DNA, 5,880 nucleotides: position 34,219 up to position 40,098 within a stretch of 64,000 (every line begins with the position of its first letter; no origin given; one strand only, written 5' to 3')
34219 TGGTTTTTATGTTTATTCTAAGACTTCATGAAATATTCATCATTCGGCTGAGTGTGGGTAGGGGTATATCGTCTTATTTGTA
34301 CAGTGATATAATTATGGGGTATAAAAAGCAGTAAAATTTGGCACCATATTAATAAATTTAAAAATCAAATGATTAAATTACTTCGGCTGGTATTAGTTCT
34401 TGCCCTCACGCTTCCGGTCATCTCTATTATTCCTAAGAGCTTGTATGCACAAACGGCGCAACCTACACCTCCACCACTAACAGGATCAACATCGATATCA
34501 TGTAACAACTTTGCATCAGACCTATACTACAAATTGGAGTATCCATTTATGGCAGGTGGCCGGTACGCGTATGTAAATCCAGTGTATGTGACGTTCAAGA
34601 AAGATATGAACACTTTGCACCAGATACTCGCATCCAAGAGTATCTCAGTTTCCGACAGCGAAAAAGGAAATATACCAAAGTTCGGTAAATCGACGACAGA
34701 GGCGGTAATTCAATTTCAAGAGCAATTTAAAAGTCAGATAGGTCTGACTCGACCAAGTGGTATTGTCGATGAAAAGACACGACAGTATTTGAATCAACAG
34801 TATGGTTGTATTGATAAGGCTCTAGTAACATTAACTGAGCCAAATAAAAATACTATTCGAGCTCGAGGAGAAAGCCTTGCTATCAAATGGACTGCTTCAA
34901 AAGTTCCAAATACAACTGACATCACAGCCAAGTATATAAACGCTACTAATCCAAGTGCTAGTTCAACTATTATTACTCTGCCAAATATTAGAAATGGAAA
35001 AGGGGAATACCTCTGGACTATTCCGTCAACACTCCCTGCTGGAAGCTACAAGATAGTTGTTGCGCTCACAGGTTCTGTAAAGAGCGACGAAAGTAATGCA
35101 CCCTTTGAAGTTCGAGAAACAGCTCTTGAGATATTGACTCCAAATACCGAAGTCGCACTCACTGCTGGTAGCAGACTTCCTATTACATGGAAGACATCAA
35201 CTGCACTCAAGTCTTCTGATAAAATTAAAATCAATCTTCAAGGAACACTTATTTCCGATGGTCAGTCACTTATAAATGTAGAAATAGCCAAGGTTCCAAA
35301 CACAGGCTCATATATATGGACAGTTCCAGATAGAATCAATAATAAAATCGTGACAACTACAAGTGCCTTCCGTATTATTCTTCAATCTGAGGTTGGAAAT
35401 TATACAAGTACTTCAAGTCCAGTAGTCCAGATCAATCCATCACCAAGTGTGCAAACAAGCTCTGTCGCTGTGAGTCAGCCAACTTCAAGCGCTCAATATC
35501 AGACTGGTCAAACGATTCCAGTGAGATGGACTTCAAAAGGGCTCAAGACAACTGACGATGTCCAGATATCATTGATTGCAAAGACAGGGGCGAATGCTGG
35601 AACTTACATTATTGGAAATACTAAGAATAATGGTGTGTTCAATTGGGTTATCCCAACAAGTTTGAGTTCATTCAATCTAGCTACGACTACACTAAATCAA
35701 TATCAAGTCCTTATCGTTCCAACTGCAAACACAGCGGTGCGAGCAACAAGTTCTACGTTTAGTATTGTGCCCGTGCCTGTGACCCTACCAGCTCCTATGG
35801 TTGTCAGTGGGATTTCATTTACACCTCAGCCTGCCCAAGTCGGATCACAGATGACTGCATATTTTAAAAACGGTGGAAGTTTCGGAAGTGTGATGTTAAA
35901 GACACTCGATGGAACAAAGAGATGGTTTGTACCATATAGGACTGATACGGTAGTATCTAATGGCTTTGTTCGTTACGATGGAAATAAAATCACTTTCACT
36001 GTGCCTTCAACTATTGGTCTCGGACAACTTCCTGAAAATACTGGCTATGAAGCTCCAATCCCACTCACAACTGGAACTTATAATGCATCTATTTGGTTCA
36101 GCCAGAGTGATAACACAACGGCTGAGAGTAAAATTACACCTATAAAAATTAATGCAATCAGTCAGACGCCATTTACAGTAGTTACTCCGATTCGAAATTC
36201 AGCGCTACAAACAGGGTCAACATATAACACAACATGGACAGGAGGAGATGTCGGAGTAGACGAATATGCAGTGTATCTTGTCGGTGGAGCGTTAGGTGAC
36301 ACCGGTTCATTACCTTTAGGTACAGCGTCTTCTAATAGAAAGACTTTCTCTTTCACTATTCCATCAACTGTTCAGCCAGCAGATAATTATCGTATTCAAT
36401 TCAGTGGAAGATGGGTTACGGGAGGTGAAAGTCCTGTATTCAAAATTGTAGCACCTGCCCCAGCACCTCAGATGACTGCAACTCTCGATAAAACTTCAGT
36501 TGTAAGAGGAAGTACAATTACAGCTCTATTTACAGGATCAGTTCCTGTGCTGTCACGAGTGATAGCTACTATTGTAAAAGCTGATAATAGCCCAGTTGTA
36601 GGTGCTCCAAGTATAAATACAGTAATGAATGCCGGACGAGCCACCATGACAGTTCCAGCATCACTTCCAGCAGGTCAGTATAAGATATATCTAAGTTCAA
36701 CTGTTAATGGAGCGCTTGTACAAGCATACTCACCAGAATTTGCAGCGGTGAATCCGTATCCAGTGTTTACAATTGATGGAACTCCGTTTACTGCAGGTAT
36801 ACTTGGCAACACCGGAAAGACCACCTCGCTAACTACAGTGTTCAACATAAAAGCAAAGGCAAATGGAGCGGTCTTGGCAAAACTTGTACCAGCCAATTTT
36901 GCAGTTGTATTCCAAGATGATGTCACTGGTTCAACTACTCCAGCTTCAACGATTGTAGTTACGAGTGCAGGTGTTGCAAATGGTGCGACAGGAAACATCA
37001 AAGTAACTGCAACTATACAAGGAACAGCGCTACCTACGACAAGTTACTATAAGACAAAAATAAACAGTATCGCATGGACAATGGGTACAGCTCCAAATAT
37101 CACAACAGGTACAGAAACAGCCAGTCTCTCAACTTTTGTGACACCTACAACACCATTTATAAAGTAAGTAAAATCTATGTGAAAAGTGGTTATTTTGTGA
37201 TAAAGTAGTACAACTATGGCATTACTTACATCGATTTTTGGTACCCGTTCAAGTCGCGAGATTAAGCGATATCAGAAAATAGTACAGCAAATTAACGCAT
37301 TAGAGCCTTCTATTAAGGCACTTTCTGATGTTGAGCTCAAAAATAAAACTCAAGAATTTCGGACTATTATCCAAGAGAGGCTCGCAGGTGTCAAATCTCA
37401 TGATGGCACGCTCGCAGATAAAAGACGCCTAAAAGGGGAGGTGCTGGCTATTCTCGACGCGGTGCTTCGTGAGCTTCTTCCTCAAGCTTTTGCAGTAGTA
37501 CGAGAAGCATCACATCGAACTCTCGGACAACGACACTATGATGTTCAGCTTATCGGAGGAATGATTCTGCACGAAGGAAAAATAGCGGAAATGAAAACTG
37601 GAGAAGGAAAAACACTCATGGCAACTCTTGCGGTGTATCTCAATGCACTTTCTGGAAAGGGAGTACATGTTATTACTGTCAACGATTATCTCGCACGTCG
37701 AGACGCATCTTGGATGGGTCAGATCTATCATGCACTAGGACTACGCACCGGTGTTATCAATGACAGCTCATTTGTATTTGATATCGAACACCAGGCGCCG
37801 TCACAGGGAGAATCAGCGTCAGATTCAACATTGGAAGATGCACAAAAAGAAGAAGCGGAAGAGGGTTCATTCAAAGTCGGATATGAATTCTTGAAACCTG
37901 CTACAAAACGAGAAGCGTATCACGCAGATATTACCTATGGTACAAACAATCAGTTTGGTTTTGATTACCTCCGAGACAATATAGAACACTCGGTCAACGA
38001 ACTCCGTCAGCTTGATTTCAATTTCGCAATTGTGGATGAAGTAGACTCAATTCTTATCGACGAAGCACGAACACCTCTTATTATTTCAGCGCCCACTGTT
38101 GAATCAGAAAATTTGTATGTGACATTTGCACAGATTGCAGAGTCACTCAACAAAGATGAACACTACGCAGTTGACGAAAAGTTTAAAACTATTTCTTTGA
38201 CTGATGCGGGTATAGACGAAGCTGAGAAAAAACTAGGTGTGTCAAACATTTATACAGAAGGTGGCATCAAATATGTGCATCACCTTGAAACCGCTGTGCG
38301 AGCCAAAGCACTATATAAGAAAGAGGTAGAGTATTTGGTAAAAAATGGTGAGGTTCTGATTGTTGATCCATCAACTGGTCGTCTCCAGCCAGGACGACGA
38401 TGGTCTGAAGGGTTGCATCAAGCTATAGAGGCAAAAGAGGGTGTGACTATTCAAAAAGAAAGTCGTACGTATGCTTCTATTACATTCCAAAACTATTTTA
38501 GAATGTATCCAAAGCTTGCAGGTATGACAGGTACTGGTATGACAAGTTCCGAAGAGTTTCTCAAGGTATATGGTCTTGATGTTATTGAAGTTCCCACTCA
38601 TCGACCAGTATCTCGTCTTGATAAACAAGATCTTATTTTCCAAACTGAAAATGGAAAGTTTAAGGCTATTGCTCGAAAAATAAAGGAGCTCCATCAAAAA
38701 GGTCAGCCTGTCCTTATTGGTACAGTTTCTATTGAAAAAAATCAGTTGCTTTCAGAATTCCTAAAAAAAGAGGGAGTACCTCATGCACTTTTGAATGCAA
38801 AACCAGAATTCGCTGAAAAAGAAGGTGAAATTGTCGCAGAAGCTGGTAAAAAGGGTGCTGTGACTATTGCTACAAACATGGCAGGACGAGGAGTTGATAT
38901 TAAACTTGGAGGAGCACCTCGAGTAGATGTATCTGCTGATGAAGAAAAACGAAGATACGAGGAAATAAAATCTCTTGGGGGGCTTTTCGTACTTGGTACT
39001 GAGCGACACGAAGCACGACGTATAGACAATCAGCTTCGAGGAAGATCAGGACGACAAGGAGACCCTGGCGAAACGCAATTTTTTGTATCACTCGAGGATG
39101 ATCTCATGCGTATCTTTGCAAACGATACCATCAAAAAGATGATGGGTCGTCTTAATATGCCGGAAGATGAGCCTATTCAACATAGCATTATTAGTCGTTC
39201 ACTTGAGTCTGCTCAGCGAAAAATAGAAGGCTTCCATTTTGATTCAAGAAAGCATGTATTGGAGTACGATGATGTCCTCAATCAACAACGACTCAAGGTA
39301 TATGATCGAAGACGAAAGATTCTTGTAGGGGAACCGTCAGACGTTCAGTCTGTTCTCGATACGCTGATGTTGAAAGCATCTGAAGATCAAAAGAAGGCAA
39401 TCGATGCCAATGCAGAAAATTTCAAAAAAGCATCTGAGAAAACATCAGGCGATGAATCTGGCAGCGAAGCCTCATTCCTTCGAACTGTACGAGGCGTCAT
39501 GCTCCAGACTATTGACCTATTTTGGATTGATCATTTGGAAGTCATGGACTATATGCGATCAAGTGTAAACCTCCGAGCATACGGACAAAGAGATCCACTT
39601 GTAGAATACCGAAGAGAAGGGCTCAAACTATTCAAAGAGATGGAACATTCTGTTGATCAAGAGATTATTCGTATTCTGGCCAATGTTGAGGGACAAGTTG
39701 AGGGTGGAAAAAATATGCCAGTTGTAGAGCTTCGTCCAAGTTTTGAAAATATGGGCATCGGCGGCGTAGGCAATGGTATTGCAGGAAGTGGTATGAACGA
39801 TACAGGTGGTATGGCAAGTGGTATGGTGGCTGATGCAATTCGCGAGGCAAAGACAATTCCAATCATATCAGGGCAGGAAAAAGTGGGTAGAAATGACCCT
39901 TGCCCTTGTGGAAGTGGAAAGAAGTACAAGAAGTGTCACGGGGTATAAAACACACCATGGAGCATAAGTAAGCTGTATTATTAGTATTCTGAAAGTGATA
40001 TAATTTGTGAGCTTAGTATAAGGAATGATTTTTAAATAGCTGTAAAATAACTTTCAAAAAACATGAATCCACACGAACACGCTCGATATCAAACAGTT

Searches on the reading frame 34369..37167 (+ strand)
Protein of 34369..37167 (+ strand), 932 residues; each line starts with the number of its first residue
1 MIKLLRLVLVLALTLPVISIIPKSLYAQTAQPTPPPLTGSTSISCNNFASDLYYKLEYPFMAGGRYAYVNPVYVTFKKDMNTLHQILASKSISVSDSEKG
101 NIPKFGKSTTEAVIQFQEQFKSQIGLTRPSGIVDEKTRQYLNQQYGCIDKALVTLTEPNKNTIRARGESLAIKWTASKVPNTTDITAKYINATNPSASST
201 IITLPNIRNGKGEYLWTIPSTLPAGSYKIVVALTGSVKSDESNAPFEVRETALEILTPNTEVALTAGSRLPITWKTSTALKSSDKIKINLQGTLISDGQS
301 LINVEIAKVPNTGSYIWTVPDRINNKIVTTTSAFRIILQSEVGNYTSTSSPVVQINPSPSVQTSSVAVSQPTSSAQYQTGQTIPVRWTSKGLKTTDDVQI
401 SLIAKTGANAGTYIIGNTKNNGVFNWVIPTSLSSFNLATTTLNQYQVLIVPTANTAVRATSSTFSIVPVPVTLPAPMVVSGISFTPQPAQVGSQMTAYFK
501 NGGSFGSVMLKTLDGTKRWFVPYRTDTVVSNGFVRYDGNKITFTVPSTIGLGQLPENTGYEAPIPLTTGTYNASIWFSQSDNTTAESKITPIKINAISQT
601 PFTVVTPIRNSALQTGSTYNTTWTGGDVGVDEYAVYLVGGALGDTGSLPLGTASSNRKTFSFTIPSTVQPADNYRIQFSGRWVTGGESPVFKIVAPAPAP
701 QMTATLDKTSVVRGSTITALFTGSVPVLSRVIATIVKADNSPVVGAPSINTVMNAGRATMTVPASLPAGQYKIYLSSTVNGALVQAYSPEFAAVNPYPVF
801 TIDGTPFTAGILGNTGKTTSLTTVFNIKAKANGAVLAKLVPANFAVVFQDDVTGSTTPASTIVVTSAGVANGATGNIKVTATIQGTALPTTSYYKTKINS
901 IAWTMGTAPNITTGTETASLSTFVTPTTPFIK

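Call 4: search_protein_families(library=pfam, proteins=[window:34369-37167:+], max_evalue=0.01)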
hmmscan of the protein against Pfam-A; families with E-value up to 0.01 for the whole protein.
window:34369-37167:+ (932 aa): 3 families
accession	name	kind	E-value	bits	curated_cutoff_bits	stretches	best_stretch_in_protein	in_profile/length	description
PF10342.15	Kre9_KNH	-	1.3e-19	71.2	24.6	3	158-235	2-79/94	Kre9/KNH-like N-terminal Ig-like domain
PF01471.23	PG_binding_1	-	0.0013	19.3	23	1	104-139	25-55/57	Putative peptidoglycan binding domain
PF22058.2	X25_BaPul_like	-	0.0038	17.7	27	0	212-251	31-72/87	Pullulanase X25 domain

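Call 42: search_protein_families(library=ncbifam, proteins=[window:34369-37167:+], max_evalue=0.001)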
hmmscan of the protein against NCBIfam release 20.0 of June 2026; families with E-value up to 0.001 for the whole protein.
window:34369-37167:+ (932 aa): 0 families

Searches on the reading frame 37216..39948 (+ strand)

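Call 9: search_protein_families(library=pfam, proteins=[window:37216-39948:+], max_evalue=0.01)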
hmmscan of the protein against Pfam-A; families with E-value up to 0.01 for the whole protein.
window:37216-39948:+ (910 aa): 6 families
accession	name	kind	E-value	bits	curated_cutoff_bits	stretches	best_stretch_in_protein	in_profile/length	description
PF07517.20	SecA_DEAD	-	1.5e-120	402.3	24.6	1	5-448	2-289/290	SecA DEAD-like domain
PF21090.3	P-loop_SecA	-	7.1e-79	264.6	27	1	464-651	1-205/205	SecA P-loop domain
PF07516.18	SecA_SW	-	3.9e-46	158.1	26.7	2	720-825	102-200/200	SecA Wing and Scaffold domain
PF01043.26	SecA_PP_bind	-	7.8e-38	129.9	23.5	1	297-405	2-110/110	SecA preprotein cross-linking domain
PF02810.21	SEC-C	-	4e-10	39.8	20.4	1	892-909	1-18/19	SEC-C motif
PF00270.35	DEAD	-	0.0056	16.9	26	0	123-149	18-45/167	DEAD/DEAH box helicase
